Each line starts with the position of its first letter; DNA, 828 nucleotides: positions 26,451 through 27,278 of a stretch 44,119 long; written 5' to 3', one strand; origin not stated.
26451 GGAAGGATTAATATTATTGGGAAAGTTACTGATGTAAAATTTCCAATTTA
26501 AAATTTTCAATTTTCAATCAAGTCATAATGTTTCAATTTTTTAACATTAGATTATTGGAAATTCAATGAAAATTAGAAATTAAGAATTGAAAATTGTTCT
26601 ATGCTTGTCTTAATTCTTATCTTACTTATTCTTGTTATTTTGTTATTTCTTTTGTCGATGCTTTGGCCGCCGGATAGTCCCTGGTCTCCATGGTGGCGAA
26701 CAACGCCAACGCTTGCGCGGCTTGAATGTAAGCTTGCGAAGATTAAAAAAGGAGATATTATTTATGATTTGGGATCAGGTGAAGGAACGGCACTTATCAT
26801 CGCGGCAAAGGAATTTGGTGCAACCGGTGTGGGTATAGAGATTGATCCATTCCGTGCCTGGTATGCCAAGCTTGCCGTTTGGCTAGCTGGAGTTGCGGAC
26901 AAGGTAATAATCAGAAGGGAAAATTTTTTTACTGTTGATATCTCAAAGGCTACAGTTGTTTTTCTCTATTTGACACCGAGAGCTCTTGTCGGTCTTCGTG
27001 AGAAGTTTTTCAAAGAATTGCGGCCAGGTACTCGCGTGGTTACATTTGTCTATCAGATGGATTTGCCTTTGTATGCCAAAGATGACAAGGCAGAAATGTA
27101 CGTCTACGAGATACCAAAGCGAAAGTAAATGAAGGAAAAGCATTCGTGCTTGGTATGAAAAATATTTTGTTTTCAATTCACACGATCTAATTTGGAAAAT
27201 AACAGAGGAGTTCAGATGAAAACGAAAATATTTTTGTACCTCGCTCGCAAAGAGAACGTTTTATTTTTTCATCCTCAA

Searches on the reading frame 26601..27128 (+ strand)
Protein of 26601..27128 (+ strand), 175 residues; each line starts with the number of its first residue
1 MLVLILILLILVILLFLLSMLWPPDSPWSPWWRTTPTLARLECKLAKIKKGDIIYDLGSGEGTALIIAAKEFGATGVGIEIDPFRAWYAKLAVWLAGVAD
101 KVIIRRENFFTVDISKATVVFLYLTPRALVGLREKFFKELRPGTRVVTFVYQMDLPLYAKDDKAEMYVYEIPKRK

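Call 76: search_protein_families(library=pfam, proteins=[window:26601-27128:+], max_evalue=0.001)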
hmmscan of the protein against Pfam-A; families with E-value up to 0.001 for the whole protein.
window:26601-27128:+ (175 aa): 2 families
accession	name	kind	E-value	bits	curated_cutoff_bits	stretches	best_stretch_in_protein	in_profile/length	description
PF08123.19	DOT1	-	0.00012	22.2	23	1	46-90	38-83/205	Histone methylation protein DOT1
PF02353.26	CMAS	-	0.00052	19.9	27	1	40-114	52-126/273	Mycolic acid cyclopropane synthetase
